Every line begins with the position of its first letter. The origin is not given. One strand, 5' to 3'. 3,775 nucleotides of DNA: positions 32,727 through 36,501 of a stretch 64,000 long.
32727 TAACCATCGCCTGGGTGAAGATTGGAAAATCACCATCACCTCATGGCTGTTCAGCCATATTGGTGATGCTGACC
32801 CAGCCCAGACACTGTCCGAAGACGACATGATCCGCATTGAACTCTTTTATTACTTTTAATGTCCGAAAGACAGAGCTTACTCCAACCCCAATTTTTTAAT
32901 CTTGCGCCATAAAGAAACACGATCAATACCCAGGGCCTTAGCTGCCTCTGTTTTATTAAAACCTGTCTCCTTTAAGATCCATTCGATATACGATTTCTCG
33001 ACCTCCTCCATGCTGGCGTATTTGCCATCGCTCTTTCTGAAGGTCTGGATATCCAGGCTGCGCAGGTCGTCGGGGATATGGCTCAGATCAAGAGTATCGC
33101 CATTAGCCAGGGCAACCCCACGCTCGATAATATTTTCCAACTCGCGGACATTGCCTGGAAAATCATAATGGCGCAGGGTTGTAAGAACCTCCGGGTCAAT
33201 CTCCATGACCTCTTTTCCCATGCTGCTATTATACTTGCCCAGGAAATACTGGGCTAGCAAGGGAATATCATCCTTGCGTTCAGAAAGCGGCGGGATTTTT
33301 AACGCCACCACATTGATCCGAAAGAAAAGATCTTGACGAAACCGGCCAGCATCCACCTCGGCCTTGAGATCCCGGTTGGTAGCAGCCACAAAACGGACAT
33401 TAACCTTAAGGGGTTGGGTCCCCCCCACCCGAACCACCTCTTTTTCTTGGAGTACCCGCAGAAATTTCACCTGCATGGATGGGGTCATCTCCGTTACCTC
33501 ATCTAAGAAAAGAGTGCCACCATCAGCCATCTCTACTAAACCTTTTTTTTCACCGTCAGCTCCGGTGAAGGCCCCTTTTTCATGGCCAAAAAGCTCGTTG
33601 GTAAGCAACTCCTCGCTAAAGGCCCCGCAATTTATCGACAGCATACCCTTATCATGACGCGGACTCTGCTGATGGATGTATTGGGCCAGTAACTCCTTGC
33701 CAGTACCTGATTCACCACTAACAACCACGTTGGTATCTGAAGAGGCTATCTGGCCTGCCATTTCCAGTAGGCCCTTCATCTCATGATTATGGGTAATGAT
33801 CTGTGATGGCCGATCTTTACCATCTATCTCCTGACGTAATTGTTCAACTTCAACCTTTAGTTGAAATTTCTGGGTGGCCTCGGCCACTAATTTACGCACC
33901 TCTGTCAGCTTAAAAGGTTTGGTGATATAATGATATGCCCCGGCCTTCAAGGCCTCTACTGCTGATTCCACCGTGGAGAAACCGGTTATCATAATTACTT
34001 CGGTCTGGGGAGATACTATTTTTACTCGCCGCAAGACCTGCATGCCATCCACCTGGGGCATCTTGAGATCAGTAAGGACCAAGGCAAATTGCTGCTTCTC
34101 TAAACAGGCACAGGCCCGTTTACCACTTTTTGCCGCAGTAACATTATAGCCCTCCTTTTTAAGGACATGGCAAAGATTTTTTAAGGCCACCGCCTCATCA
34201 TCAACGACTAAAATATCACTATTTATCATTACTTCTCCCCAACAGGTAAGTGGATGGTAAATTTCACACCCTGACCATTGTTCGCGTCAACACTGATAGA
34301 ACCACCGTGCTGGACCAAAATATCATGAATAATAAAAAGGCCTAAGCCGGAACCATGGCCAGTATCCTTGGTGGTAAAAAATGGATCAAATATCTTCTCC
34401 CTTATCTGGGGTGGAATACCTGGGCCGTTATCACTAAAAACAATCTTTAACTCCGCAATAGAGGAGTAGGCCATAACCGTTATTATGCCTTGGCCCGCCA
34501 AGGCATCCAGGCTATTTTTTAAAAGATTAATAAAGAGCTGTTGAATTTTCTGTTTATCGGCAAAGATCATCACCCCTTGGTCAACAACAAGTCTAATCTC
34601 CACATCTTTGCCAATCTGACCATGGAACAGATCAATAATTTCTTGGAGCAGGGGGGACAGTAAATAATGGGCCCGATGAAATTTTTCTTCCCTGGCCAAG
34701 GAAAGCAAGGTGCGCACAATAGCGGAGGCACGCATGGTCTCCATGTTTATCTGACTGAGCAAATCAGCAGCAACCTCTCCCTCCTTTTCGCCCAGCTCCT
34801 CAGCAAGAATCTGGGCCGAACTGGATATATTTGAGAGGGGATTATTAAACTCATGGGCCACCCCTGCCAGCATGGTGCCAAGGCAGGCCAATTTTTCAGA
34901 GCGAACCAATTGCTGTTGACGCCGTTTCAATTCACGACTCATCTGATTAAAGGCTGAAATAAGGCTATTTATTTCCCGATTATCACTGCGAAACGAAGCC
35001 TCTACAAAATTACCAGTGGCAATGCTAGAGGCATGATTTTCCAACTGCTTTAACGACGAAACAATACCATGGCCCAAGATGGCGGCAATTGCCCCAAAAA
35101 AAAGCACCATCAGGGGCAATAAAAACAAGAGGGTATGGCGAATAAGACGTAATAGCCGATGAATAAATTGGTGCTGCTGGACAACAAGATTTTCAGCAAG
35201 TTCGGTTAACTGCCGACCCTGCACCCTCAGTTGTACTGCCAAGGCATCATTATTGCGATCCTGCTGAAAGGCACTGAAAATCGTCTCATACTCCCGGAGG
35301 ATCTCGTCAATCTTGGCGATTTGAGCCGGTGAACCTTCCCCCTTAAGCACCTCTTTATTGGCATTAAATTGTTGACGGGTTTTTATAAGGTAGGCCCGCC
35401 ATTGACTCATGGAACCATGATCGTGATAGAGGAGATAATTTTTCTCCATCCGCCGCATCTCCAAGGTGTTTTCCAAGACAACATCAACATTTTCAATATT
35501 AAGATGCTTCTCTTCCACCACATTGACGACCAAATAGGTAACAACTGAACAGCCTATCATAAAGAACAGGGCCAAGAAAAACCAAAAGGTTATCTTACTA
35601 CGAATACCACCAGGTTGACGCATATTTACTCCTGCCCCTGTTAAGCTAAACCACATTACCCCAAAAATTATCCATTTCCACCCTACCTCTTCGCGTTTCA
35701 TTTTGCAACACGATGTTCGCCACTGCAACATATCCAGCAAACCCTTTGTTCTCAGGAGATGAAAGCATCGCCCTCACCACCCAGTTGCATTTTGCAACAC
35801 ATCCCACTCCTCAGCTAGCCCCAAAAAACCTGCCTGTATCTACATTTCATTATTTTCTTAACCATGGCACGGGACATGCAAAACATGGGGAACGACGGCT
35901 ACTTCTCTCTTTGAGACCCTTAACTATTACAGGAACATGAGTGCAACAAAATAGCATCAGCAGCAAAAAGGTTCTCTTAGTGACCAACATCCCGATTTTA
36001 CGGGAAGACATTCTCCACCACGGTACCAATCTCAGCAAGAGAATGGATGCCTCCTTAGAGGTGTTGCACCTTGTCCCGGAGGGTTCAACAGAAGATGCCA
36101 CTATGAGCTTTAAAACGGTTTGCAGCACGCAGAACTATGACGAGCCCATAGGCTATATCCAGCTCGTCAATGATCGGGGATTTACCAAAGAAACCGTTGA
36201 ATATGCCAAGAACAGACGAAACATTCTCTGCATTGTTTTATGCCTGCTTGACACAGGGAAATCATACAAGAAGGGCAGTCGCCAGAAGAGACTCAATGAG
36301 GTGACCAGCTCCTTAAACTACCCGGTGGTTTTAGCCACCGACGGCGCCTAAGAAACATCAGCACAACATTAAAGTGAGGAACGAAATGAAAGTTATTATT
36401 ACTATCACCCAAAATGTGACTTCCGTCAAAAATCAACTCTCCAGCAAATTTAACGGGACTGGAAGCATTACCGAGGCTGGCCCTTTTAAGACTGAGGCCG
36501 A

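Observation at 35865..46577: Ehr-type (hydrogenase-derived, Ni-Fe-less) complex-I-like module co-located with a Cys/His/Cys unknown protein and a beta-carbonic anhydrase: candidate energy-coupled CO2/HCO3- system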

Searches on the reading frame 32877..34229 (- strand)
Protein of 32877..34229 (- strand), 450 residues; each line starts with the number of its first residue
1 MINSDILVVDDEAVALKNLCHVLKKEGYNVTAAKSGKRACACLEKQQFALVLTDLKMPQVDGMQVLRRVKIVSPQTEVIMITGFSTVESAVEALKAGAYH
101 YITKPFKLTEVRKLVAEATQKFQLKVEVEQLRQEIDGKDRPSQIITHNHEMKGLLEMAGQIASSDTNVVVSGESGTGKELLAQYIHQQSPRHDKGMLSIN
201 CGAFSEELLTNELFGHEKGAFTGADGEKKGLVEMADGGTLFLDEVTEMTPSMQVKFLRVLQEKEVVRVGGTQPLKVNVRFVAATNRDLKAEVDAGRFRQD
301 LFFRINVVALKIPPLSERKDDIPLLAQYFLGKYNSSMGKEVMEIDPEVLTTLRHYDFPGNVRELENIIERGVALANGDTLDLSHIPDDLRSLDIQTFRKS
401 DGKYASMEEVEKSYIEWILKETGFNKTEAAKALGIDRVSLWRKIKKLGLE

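Call 89: search_protein_families(library=pfam, proteins=[window:32877-34229:-], max_evalue=0.0001)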
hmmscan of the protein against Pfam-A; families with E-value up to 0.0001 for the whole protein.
window:32877-34229:- (450 aa): 9 families
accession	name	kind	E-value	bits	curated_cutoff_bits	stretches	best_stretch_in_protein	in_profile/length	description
PF00158.32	Sigma54_activat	-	4.6e-68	228.6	20.2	1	144-310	1-167/168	Sigma-54 interaction domain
PF00072.30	Response_reg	-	9.6e-30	103.5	30.2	1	6-115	1-110/111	Response regulator receiver domain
PF25601.1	AAA_lid_14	-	5e-26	90.8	27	1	317-392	2-77/87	AAA+ ATPase lid domain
PF14532.12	Sigma54_activ_2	-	1.7e-19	70.9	25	1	159-315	15-138/138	Sigma-54 interaction domain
PF02954.25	HTH_8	-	2.4e-14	53.2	22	1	407-447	2-42/42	Bacterial regulatory protein, Fis family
PF07728.20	AAA_5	-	2.6e-07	31.2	22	1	167-286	1-123/139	AAA domain (dynein-related subfamily)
PF01078.27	Mg_chelatase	-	9.1e-06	25.7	20.3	0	162-285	19-157/207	Magnesium chelatase, subunit ChlI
PF07724.20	AAA_2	-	1.8e-05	25.3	27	1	166-296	4-135/166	AAA domain (Cdc48 subfamily)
PF00493.29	MCM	-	8.4e-05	22.2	23.3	0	162-285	54-172/224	MCM P-loop domain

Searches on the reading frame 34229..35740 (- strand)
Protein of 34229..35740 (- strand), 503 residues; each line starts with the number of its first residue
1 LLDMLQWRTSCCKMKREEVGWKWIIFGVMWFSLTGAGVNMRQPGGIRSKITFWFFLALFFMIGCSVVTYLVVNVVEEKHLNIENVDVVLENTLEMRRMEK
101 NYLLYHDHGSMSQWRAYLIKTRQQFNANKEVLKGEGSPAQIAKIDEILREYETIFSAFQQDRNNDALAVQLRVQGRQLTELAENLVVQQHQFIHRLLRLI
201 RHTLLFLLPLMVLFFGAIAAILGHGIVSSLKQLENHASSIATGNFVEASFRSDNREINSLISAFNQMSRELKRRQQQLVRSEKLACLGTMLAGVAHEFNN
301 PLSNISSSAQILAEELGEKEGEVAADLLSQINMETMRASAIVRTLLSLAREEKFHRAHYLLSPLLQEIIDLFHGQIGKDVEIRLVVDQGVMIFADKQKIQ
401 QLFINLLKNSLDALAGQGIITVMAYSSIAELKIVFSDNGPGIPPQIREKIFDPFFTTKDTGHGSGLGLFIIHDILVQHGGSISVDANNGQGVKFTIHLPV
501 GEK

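Call 89: search_protein_families(library=pfam, proteins=[window:34229-35740:-], max_evalue=0.0001)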
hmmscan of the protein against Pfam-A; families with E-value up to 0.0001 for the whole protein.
window:34229-35740:- (503 aa): 3 families
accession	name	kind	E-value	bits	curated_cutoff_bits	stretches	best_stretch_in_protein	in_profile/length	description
PF02518.31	HATPase_c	-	1e-24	87.5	26.4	1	395-500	2-109/111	Histidine kinase-, DNA gyrase B-, and HSP90-like ATPase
PF00512.31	HisKA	-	4.1e-11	43.2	26.9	1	288-352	3-64/66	His Kinase A (phospho-acceptor) domain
PF00672.30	HAMP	-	7.4e-07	29.8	25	1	222-272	2-52/53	HAMP domain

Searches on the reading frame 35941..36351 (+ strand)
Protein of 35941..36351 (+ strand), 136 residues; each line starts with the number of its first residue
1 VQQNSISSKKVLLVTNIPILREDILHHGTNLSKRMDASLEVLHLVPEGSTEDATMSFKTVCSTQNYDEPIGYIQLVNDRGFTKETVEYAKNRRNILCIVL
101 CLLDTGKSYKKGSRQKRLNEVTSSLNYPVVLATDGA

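Call 3: search_protein_families(library=pfam, proteins=[window:35941-36351:+], max_evalue=0.01)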
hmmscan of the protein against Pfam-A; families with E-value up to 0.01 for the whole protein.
window:35941-36351:+ (136 aa): 0 families

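Call 4: search_protein_families(library=ncbifam, proteins=[window:35941-36351:+], max_evalue=0.01)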
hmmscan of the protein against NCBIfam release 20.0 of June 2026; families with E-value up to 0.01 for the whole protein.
window:35941-36351:+ (136 aa): 0 families

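Call 71: search_protein_families(library=pfam, proteins=[window:35941-36351:+], max_evalue=10)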
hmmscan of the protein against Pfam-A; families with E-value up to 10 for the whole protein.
window:35941-36351:+ (136 aa): 0 families
